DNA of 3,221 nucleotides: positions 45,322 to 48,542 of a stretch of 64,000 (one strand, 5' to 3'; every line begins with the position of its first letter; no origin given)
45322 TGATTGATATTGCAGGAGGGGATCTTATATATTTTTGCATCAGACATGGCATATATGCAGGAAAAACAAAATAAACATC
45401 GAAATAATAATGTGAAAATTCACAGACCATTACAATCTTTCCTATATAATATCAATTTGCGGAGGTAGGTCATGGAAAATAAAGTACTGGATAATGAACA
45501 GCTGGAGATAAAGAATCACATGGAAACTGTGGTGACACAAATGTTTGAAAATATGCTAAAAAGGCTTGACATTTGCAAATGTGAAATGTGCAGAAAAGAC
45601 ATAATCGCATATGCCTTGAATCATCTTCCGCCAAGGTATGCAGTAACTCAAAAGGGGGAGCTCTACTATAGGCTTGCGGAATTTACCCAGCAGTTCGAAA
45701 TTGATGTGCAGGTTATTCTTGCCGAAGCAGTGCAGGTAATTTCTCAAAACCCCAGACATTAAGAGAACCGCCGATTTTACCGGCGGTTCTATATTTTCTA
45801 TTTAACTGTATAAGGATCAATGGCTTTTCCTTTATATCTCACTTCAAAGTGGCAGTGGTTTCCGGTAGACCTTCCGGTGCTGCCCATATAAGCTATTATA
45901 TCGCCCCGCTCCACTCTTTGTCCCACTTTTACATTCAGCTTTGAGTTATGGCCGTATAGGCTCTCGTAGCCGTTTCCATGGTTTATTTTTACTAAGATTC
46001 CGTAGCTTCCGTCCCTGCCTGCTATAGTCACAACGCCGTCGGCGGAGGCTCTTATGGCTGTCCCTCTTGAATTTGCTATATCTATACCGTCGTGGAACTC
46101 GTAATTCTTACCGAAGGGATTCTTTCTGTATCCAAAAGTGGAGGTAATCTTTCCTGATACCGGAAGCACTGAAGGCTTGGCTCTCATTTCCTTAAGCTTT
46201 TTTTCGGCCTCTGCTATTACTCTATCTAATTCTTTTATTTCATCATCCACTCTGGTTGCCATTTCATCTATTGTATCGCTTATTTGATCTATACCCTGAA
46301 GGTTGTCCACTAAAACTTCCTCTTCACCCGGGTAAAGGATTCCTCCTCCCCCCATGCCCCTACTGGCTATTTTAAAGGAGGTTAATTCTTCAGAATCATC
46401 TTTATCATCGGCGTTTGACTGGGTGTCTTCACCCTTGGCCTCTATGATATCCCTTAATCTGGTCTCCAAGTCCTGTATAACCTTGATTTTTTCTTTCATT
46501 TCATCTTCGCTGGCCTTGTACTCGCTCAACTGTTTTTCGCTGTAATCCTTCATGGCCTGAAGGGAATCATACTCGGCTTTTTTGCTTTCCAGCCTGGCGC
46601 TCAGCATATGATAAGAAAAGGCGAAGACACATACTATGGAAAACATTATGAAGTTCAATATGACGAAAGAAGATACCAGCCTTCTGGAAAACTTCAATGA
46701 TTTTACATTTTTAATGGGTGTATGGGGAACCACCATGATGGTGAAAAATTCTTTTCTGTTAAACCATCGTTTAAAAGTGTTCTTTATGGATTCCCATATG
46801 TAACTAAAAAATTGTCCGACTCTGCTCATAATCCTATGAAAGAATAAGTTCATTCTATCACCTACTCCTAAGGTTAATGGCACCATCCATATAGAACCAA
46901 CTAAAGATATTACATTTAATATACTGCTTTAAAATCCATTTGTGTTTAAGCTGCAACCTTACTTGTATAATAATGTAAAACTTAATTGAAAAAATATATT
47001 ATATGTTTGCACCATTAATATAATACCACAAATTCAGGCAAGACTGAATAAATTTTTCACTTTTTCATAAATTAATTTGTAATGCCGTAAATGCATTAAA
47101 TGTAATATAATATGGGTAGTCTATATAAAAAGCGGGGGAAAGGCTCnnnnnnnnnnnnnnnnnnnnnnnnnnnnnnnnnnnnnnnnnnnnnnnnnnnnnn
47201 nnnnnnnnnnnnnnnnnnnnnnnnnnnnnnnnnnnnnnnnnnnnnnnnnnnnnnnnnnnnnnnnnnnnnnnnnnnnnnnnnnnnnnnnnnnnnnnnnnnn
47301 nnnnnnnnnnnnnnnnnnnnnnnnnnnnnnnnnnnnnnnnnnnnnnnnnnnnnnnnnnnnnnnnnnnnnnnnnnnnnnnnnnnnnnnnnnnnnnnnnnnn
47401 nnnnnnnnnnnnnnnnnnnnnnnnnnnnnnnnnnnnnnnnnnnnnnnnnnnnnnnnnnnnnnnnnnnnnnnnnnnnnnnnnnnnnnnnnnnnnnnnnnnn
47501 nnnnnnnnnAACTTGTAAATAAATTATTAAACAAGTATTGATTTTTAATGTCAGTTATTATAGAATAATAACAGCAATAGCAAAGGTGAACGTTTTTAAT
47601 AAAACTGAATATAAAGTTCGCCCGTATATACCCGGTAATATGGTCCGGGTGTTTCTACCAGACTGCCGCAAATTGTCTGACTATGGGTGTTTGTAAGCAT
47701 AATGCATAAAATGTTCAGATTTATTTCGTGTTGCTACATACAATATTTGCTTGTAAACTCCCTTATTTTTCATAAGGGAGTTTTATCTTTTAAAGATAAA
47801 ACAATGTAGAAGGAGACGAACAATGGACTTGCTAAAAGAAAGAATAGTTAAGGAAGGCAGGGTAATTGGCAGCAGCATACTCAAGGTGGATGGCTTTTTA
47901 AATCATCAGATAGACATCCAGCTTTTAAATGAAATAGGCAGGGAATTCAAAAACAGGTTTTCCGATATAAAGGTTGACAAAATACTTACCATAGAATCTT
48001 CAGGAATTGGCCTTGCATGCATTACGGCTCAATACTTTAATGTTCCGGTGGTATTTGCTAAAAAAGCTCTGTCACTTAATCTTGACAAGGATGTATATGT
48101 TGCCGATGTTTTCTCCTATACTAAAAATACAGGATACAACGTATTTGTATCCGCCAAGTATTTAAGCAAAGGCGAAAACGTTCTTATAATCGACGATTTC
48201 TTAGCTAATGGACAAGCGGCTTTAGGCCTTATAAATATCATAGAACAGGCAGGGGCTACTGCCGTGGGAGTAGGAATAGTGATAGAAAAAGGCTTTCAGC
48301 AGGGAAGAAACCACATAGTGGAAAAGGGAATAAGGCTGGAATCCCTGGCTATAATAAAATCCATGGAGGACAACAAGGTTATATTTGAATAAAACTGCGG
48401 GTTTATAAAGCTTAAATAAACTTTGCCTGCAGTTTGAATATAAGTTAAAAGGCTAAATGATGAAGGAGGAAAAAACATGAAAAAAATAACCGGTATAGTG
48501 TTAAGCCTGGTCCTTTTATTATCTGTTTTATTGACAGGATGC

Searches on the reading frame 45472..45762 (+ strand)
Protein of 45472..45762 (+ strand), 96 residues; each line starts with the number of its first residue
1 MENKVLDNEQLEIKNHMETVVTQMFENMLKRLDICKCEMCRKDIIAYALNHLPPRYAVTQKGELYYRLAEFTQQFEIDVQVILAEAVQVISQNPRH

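Call 30: search_protein_families(library=pfam, proteins=[window:45472-45762:+], max_evalue=0.1)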
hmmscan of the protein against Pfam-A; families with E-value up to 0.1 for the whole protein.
window:45472-45762:+ (96 aa): 2 families
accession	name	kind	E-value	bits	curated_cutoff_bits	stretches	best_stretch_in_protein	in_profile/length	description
PF10719.14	ComFB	-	6.6e-25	87.4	25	1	14-94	1-83/83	Late competence development protein ComFB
PF05633.16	ROH1-like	-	0.083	12.4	21.5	0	13-36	94-117/384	Protein ROH1-like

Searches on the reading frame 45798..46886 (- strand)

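Call 12: search_protein_families(library=pfam, proteins=[window:45798-46886:-])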
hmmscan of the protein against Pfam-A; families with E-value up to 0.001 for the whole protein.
window:45798-46886:- (362 aa): 2 families
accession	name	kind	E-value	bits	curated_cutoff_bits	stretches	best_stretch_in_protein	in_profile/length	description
PF01551.29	Peptidase_M23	-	8.1e-36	122.6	28.7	1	264-358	2-96/96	Peptidase family M23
PF13533.13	Biotin_lipoyl_2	-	0.00018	21.7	29.8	0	316-333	13-30/32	Biotin-lipoyl like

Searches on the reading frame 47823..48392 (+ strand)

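Call 26: search_protein_families(library=pfam, proteins=[window:47823-48392:+], max_evalue=0.00001)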
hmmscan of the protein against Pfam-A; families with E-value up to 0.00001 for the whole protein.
window:47823-48392:+ (189 aa): 1 family
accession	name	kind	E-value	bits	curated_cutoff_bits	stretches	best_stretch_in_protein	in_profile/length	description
PF00156.33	Pribosyltran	-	1.7e-11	44.1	26.3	1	34-162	11-132/158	Phosphoribosyl transferase domain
